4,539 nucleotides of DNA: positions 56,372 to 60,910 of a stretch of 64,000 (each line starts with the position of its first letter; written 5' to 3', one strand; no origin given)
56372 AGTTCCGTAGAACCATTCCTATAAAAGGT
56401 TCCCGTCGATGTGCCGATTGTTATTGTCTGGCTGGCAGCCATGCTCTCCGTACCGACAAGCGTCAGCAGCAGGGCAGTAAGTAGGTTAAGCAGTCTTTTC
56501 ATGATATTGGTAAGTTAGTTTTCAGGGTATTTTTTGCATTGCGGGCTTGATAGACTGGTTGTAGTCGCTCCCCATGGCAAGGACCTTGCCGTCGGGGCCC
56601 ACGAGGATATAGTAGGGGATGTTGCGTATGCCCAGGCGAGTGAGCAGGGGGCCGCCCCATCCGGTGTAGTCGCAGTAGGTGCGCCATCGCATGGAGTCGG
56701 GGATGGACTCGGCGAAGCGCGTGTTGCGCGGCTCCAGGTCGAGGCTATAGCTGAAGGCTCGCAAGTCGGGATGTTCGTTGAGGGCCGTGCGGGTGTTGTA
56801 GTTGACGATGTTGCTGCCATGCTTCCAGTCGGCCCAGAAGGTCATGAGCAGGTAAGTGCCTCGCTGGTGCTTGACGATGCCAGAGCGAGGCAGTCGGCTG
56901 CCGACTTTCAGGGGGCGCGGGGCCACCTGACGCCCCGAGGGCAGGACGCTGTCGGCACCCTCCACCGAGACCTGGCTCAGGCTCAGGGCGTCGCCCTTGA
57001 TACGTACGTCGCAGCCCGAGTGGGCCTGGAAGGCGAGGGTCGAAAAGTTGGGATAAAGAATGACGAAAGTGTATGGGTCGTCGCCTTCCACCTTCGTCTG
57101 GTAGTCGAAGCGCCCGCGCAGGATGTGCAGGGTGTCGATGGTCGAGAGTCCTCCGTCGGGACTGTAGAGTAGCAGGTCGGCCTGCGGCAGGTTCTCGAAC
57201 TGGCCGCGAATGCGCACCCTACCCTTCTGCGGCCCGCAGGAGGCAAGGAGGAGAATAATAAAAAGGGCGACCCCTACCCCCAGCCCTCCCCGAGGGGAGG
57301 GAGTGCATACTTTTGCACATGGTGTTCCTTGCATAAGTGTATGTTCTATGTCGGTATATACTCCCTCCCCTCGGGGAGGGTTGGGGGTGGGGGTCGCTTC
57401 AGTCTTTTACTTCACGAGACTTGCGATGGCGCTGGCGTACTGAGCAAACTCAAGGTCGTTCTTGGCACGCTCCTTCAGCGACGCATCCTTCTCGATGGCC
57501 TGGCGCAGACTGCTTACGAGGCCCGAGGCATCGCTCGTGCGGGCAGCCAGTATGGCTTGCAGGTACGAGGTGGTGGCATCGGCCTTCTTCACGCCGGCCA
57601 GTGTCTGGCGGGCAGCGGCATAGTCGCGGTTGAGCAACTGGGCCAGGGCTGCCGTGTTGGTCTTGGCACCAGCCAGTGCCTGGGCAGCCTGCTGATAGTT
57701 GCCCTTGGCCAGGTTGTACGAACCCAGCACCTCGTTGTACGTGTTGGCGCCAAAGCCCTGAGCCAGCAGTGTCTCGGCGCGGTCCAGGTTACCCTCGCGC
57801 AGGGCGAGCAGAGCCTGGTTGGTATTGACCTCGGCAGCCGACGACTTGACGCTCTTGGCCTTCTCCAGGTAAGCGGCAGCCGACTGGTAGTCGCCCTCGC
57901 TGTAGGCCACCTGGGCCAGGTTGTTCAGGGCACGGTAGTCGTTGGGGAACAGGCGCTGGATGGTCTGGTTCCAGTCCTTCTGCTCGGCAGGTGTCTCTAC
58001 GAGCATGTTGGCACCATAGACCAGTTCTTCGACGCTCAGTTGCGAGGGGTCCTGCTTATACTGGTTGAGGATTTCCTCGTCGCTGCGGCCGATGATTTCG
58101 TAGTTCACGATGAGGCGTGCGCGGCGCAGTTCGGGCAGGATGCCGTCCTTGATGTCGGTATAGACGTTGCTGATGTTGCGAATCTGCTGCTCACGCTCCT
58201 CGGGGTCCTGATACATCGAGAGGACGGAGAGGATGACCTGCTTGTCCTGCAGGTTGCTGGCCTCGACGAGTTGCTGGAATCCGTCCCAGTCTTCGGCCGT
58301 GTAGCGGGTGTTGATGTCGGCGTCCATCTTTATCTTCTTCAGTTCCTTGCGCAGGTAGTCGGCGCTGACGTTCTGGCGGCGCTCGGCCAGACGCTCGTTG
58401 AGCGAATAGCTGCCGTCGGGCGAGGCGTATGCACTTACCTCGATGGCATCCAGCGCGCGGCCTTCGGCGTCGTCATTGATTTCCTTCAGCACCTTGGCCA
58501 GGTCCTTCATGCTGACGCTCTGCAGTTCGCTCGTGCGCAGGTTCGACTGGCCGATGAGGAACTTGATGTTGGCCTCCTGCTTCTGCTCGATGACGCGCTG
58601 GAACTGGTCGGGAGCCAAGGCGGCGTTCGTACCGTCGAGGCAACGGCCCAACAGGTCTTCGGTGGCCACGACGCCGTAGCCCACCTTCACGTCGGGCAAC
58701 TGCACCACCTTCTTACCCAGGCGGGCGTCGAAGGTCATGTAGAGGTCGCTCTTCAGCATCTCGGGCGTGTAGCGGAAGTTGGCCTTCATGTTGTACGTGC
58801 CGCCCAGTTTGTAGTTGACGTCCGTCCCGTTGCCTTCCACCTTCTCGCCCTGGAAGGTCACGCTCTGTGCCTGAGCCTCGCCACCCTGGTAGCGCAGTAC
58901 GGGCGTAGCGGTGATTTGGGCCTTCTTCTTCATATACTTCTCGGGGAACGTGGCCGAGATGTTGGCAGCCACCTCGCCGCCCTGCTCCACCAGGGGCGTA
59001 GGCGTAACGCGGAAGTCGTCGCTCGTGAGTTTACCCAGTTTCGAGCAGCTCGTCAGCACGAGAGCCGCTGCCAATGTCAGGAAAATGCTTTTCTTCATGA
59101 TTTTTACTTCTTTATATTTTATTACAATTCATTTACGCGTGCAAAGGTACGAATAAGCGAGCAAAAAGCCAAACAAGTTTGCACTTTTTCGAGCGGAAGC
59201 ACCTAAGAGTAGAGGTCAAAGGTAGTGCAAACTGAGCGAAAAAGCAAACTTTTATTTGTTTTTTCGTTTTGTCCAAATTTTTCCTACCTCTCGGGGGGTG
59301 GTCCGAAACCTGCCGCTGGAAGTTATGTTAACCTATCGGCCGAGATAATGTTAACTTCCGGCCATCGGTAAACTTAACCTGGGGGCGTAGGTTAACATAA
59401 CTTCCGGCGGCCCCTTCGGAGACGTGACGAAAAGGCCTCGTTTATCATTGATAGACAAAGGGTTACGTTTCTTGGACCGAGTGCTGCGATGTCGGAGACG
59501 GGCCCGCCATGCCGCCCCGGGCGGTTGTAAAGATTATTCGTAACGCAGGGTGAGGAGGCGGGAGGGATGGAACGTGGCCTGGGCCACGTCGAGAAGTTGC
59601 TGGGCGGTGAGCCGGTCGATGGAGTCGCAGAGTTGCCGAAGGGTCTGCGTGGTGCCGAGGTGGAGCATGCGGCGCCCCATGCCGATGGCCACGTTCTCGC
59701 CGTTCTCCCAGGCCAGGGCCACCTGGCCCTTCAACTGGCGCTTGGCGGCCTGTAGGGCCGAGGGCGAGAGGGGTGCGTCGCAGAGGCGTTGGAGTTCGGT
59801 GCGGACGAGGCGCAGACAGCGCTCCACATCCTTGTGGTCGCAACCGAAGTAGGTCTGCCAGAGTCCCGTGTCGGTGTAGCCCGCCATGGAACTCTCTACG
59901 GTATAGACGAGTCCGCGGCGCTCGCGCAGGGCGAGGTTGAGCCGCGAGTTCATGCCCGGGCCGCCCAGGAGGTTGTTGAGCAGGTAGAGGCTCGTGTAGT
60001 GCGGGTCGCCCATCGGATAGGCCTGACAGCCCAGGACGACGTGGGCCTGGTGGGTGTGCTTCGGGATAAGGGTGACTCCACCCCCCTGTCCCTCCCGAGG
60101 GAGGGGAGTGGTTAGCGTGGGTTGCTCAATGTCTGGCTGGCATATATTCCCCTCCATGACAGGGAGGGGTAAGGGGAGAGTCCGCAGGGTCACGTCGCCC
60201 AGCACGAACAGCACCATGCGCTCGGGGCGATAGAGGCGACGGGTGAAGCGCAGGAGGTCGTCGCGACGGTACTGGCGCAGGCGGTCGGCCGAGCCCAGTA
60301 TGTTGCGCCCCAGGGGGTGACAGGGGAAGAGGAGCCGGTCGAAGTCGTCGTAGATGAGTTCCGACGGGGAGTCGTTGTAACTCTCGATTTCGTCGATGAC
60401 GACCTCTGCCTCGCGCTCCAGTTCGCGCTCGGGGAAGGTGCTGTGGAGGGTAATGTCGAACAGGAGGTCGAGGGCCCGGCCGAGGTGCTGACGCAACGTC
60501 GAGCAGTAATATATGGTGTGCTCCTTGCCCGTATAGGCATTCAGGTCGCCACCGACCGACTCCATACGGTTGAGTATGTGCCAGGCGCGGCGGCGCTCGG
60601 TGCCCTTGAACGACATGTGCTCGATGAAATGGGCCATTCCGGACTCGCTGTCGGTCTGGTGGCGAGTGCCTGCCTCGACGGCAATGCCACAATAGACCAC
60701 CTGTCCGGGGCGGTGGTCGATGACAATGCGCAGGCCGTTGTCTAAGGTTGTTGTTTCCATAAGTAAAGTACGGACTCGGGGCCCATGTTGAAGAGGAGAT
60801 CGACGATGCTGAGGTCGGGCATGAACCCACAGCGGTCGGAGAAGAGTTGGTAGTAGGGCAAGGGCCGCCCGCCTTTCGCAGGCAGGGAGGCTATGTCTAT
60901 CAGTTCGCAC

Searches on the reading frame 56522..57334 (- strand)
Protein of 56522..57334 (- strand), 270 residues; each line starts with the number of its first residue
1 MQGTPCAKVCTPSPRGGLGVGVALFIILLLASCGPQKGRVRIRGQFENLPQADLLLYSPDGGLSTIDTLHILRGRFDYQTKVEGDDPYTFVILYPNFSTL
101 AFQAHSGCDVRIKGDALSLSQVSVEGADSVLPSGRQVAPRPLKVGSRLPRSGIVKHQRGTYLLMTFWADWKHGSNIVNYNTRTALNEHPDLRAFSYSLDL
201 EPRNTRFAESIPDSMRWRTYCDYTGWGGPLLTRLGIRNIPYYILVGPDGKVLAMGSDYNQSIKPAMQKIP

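Call 39: search_protein_families(library=pfam, proteins=[window:56522-57334:-], max_evalue=0.1)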
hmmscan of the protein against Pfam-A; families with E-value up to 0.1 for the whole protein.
window:56522-57334:- (270 aa): 2 families
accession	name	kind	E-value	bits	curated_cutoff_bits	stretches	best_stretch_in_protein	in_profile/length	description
PF14289.11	DUF4369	-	1.1e-07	32.7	25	1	41-126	2-84/91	Domain of unknown function (DUF4369)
PF13905.12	Thioredoxin_8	-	0.0064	17.2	27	1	159-251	1-94/94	Thioredoxin-like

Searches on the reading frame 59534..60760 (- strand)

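Call 39: search_protein_families(library=pfam, proteins=[window:59534-60760:-], max_evalue=0.1)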
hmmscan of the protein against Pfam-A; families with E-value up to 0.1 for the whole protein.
window:59534-60760:- (408 aa): 3 families
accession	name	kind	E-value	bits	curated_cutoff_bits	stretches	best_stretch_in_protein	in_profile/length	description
PF00675.25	Peptidase_M16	-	3.4e-34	118.3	22.3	1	12-156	2-147/149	Insulinase (Peptidase family M16)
PF05193.26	Peptidase_M16_C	-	4.3e-32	111.9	23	1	166-343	4-181/181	Peptidase M16 inactive domain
PF03410.18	Peptidase_M44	-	0.093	11.8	25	0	5-49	3-46/598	Metallopeptidase from vaccinia pox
